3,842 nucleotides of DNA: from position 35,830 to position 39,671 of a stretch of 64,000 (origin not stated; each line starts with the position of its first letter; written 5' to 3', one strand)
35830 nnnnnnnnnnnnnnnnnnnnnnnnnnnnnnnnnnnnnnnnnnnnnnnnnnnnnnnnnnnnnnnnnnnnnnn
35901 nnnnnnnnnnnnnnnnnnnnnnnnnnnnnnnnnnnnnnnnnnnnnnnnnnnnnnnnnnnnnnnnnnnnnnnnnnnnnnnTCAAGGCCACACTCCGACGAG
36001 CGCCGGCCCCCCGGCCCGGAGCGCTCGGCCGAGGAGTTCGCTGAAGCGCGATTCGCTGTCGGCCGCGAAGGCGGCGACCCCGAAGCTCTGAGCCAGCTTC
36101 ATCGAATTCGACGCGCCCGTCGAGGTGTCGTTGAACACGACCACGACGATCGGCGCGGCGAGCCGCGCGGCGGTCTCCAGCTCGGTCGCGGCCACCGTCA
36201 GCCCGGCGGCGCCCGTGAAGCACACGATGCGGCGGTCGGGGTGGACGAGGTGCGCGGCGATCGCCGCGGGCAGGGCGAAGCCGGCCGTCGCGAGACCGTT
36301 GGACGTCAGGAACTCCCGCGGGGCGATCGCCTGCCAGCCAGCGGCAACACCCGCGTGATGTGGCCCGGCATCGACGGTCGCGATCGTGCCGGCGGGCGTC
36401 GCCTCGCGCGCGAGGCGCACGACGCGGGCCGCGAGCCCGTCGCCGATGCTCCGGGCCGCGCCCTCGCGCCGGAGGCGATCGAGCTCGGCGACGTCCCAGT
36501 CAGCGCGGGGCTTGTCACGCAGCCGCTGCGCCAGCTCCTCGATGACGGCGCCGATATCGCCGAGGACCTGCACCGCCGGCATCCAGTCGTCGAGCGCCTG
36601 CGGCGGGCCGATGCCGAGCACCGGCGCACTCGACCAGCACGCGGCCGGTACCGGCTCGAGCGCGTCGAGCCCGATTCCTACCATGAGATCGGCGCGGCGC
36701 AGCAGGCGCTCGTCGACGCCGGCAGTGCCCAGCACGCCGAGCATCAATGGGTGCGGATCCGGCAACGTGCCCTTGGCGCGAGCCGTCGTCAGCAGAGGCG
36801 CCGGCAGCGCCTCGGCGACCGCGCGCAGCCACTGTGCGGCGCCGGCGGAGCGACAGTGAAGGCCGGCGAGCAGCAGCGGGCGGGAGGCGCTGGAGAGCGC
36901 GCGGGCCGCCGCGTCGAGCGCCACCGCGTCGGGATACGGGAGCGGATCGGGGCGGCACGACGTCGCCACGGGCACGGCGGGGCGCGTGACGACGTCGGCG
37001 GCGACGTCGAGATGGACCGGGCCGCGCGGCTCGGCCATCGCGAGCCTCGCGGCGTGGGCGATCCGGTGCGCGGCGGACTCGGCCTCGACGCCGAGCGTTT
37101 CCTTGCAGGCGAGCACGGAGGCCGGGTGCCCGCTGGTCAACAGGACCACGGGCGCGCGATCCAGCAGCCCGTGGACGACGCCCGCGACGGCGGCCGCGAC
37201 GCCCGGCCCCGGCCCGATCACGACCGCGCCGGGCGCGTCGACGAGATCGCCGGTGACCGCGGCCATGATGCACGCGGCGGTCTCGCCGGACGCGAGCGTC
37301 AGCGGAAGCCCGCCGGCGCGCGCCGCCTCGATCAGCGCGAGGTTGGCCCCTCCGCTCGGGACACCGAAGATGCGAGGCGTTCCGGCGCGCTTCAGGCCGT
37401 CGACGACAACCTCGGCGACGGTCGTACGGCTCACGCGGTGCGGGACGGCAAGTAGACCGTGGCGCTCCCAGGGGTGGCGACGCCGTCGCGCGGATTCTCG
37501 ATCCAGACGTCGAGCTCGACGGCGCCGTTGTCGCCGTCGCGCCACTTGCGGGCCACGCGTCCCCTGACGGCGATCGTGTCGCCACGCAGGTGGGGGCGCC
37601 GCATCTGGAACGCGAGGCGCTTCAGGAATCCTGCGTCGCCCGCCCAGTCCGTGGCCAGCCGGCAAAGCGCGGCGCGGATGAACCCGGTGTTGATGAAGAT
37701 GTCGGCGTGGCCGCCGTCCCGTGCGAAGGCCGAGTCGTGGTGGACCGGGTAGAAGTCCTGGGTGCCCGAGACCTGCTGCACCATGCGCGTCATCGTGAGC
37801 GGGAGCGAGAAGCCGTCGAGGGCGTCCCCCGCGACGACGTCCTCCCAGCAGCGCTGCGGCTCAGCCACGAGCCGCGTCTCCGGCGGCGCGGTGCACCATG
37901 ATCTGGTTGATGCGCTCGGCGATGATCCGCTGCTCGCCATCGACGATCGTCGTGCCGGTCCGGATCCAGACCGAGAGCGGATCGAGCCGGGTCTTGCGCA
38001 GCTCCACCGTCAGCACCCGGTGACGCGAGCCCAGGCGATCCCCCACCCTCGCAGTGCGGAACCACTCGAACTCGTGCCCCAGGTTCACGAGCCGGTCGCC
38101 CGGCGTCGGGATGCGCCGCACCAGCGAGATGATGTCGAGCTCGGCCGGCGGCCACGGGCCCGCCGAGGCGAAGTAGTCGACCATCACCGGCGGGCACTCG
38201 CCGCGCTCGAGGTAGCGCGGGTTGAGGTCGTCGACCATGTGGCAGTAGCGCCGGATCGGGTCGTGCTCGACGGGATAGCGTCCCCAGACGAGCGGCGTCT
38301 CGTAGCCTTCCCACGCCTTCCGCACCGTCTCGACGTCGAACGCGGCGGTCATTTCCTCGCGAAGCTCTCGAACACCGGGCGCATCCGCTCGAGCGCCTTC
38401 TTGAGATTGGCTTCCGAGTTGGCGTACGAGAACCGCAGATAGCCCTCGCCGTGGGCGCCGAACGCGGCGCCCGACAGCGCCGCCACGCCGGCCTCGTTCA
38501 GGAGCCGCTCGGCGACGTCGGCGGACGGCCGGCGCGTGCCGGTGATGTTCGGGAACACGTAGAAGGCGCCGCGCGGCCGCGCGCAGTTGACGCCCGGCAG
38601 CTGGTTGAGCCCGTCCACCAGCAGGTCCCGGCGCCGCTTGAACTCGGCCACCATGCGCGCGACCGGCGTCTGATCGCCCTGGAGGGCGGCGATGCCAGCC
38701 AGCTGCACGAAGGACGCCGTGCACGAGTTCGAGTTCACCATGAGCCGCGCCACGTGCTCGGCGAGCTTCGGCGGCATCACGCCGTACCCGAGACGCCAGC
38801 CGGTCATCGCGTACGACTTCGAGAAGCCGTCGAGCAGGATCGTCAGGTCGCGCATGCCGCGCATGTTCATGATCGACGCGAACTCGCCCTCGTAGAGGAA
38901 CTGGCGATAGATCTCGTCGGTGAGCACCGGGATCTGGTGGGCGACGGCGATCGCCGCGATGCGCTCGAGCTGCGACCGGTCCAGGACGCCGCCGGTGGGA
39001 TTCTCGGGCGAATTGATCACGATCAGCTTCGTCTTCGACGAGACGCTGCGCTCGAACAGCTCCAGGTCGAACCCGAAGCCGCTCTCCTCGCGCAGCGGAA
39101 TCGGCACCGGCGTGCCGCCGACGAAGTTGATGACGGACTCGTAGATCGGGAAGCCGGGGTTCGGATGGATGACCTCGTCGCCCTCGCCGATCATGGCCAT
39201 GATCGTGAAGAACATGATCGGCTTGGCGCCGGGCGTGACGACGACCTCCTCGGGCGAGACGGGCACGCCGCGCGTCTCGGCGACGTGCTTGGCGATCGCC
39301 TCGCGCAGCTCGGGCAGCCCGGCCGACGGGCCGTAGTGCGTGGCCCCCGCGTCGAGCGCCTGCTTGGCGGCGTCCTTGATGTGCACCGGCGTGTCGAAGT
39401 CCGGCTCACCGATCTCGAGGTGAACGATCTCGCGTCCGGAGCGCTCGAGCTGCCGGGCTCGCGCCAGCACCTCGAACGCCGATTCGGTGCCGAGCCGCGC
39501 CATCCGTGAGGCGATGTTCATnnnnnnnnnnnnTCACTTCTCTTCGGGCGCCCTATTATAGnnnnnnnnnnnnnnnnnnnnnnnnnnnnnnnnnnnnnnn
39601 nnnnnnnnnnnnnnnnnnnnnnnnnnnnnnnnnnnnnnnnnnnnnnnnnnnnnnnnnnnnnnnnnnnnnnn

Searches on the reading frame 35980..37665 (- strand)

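Call 63: search_protein_families(library=pfam, proteins=[window:35980-37665:-], max_evalue=0.00001)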
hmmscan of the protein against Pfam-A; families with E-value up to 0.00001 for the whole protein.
window:35980-37665:- (561 aa): 3 families
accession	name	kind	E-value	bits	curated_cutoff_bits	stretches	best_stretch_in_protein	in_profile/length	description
PF02775.26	TPP_enzyme_C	-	4.5e-21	75.7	21.9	1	432-518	1-87/151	Thiamine pyrophosphate enzyme, C-terminal TPP binding domain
PF00205.28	TPP_enzyme_M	-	6.8e-19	68.4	30.4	1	251-378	2-137/137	Thiamine pyrophosphate enzyme, central domain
PF02776.23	TPP_enzyme_N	-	6.8e-15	55.3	26.8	1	82-184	2-104/119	Thiamine pyrophosphate enzyme, N-terminal TPP binding domain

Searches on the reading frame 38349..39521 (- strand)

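Call 63: search_protein_families(library=pfam, proteins=[window:38349-39521:-], max_evalue=0.00001)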
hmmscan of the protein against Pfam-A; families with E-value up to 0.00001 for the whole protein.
window:38349-39521:- (390 aa): 1 family
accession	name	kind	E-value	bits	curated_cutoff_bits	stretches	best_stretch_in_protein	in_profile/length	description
PF00155.27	Aminotran_1_2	-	1.6e-72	245.1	19.7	1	31-379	2-360/361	Aminotransferase class I and II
